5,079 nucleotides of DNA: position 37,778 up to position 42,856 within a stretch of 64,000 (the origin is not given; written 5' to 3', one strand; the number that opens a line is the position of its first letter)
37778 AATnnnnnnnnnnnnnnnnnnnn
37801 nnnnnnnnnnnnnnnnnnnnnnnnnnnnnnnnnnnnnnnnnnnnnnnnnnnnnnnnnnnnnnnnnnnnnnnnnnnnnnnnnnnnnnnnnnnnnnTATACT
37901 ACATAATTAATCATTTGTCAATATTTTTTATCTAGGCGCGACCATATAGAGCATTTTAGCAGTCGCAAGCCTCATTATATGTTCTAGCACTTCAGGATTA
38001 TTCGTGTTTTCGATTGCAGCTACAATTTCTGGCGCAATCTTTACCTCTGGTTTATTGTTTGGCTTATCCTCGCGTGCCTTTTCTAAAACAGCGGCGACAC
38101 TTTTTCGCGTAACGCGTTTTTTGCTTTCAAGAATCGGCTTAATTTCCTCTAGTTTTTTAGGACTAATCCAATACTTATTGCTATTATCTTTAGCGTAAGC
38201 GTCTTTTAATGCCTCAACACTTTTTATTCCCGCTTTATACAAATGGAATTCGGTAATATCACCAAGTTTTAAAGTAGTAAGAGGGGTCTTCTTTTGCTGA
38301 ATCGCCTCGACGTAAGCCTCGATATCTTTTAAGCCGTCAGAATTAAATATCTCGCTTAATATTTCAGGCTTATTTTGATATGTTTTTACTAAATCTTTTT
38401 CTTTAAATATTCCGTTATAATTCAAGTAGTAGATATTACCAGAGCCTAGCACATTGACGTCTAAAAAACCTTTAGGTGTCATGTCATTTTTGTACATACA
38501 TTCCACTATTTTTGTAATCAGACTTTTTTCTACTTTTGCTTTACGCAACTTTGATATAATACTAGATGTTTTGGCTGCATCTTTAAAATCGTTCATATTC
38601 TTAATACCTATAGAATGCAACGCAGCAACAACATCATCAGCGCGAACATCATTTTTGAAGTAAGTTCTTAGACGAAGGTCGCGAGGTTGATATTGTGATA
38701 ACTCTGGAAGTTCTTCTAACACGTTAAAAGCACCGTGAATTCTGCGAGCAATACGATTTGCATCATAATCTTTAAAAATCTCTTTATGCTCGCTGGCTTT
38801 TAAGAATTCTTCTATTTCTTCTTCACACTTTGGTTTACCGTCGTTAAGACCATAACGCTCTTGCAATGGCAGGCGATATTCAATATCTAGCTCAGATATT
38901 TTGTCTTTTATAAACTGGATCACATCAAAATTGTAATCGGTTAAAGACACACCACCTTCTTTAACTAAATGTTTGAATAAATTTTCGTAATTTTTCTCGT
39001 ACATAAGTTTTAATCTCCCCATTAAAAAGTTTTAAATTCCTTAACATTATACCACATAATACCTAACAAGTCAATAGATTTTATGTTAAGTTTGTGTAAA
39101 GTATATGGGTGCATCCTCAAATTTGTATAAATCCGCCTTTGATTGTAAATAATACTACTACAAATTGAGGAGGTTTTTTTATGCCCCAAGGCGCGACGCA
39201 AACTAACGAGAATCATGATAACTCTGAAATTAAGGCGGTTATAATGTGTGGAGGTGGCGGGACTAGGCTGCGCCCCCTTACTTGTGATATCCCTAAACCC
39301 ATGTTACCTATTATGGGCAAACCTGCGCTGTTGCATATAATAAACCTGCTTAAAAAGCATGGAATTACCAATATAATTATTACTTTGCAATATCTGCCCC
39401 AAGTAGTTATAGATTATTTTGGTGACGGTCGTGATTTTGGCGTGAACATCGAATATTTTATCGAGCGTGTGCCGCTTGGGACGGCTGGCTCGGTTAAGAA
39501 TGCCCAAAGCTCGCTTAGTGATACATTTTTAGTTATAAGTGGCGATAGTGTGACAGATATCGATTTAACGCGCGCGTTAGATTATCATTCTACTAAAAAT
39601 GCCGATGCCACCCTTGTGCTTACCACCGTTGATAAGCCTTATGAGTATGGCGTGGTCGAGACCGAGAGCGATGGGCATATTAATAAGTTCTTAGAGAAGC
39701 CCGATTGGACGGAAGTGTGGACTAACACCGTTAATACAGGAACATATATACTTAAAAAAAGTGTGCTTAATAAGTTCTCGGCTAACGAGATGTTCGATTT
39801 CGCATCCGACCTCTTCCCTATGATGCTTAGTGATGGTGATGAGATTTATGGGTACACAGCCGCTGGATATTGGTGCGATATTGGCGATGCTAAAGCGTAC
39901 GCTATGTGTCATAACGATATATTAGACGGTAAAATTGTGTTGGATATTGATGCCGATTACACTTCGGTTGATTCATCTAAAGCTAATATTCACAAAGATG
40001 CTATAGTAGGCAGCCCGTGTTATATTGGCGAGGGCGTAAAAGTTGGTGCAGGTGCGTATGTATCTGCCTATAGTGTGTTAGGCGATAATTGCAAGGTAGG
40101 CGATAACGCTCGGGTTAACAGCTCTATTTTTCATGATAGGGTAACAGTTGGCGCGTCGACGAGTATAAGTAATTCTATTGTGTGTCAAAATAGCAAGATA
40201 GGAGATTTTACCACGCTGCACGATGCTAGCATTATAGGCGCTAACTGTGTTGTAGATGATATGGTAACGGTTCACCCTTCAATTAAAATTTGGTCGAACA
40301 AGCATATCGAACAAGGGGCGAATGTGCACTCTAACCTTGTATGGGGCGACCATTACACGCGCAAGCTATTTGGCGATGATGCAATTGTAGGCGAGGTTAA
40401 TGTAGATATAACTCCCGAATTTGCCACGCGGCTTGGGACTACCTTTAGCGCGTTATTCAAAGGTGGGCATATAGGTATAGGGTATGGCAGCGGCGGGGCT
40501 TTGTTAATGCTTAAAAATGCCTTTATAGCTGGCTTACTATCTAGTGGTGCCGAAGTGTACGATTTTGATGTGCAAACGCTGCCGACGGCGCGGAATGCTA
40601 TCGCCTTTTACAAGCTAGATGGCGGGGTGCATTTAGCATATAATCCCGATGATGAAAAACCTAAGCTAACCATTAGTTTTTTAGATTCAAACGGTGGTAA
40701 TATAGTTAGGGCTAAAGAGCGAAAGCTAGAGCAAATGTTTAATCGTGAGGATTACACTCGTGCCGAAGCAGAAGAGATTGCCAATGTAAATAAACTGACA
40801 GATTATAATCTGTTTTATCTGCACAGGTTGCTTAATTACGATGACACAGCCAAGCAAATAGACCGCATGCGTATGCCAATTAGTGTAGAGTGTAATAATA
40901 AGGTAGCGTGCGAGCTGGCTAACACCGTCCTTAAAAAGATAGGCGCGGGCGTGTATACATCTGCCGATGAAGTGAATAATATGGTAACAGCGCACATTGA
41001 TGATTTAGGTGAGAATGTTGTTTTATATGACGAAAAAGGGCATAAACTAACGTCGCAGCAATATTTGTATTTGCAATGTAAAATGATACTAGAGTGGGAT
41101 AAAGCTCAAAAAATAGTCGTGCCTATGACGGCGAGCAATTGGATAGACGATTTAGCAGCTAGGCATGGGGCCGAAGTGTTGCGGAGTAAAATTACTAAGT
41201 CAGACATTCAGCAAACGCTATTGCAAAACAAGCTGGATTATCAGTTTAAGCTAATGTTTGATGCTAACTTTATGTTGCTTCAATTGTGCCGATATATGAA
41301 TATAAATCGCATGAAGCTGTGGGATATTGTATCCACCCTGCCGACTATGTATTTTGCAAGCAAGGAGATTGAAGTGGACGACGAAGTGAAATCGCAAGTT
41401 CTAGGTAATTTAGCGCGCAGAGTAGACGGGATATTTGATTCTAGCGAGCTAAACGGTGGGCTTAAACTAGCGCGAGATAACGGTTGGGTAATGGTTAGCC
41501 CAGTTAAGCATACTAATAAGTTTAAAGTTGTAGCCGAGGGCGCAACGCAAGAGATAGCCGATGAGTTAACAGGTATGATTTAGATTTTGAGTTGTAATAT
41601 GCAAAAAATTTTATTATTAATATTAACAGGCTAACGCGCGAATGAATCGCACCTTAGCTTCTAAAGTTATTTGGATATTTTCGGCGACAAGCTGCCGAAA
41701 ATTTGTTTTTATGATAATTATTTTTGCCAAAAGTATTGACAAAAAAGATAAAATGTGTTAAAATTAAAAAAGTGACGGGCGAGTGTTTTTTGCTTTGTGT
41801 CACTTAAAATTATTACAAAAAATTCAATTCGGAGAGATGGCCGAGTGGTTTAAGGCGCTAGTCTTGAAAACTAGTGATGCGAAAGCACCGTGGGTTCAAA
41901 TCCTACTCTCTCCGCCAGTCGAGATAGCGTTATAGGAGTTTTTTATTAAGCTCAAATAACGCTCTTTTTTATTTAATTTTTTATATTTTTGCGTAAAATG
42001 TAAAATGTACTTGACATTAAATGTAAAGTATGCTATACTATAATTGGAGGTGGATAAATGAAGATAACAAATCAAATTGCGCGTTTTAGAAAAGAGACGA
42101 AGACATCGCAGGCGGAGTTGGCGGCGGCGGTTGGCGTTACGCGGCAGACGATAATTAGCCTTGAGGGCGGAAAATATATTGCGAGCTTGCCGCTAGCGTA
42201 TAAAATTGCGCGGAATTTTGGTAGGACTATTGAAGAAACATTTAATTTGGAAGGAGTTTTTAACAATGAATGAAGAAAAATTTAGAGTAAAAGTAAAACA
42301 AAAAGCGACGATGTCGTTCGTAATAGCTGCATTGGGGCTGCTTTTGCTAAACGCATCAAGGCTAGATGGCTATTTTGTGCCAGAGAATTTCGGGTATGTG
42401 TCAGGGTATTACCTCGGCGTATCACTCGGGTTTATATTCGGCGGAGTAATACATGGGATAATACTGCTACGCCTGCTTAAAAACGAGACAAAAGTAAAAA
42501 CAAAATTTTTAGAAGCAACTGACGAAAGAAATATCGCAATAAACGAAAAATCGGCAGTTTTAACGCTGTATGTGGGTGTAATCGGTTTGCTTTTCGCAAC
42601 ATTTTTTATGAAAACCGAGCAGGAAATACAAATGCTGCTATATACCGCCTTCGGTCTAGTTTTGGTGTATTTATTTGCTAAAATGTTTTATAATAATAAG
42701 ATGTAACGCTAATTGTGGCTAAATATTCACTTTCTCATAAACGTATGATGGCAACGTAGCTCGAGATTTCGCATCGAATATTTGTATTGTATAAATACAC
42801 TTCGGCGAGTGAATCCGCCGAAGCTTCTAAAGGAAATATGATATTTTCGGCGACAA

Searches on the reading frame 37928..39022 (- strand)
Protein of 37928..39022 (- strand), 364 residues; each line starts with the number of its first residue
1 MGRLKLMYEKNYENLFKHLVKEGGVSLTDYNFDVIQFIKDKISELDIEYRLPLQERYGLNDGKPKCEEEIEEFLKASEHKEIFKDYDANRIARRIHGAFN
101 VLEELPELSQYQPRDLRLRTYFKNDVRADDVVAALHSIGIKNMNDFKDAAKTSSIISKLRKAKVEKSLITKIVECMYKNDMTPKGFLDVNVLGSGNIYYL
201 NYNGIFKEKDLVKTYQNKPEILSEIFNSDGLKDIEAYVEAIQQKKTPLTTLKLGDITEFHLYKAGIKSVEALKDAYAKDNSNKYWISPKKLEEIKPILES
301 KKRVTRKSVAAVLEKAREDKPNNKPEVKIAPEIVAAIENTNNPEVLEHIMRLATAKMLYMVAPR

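Call 6: search_protein_families(library=pfam, proteins=[window:37928-39022:-], max_evalue=0.01)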
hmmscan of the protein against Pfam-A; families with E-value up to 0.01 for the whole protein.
window:37928-39022:- (364 aa): 0 families

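Call 7: search_protein_families(library=ncbifam, proteins=[window:37928-39022:-], max_evalue=0.01)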
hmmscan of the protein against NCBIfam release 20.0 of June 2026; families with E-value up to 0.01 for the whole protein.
window:37928-39022:- (364 aa): 0 families

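Call 48: search_protein_representatives(protein=window:37928-39022:-)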
Query: 364 residues. Proteins with E-value up to 0.001 (for the whole library): 3; up to 1e-10: 1; up to 1e-30: 1. The best 3 are listed.
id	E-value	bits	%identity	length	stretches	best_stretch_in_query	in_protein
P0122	5.3e-231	782.1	100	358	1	7-364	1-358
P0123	6.1e-05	38.9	32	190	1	7-149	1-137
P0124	9.2e-04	35.0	26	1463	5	94-155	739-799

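Call 49: search_protein_families(library=phrogs, proteins=[window:37928-39004:-], max_evalue=0.01)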
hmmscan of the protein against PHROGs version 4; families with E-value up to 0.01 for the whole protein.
window:37928-39004:- (358 aa): 0 families

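Call 50: search_protein_families(library=padloc, proteins=[window:37928-39004:-], max_evalue=0.01)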
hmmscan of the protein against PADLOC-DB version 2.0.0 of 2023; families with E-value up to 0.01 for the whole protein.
window:37928-39004:- (358 aa): 0 families

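Call 55: search_protein_families(library=pfam, proteins=[window:37928-39004:-], max_evalue=10)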
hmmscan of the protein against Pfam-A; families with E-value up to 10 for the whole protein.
window:37928-39004:- (358 aa): 7 families
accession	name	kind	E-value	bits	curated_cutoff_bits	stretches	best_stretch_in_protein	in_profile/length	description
PF18373.7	Spectrin_2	-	0.02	15.5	26.4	1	61-99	37-75/78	Spectrin like domain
PF04994.19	TfoX_C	-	0.058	14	23.1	0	251-271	15-35/81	TfoX C-terminal domain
PF13644.11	DKNYY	-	0.091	13.8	25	1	189-289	30-116/141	DKNYY family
PF18233.7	Cdc13_OB4_dimer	-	0.11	13.2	25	1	152-195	18-64/115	Cdc13 OB4 dimerization domain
PF25660.1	CcFV1_CP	-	0.12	12.2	27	1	226-319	35-121/257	Filamentous dsRNA virus capsid protein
PF14229.12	DUF4332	-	0.21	12.2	23.2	1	254-285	10-41/122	Domain of unknown function (DUF4332)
PF01658.22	Inos-1-P_synth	-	0.24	12.1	27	1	164-245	7-86/107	Myo-inositol-1-phosphate synthase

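Call 60: predict_structure(protein=window:37928-39004:-)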
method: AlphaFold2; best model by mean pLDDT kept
length: 358 residues; sequences in the alignment: 1
mean_pLDDT: 49.3   pTM: 0.28
mean pLDDT of the five models: 49.3, 44.3, 44.0, 41.6, 33.3
residues with pLDDT >= 90: 0; 70-90: 29; 50-70: 137; < 50: 192
segments of 3 or more residues with pLDDT < 50: 1-110, 177-200, 214-216, 222-224, 238-249, 270-277, 316-318, 340-358
pLDDT, mean of each block of 10 residues (from residue 1): 31 34 35 38 34 38 41 39 42 33 36 53 71 70 64 66 65 51 36 42 54 50 51 49 46 55 51 49 68 69 71 57 62 53 37 26
secondary structure, 60 per line:
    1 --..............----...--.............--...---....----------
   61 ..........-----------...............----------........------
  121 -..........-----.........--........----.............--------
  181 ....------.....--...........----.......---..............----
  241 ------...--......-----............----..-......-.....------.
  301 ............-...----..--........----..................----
elements in order: H3-16 H26-38 H47-50 H61-70 H82-96 H107-114 H122-131 H137-145 H148-155 H160-172 E181-184 E191-195 E198-201 H202-208 H213-219 H223-236 H252-257 H263-274 H282-287 H289-293 H300-312 H325-332 H337-354

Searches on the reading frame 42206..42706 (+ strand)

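Call 58: search_protein_families(library=pfam, proteins=[window:42206-42706:+], max_evalue=0.001)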
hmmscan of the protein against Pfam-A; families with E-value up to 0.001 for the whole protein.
window:42206-42706:+ (166 aa): 1 family
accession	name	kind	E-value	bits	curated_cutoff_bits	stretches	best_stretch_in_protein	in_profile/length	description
PF09946.14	DUF2178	-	3.5e-06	27.5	22.8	1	80-157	26-97/104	Predicted membrane protein (DUF2178)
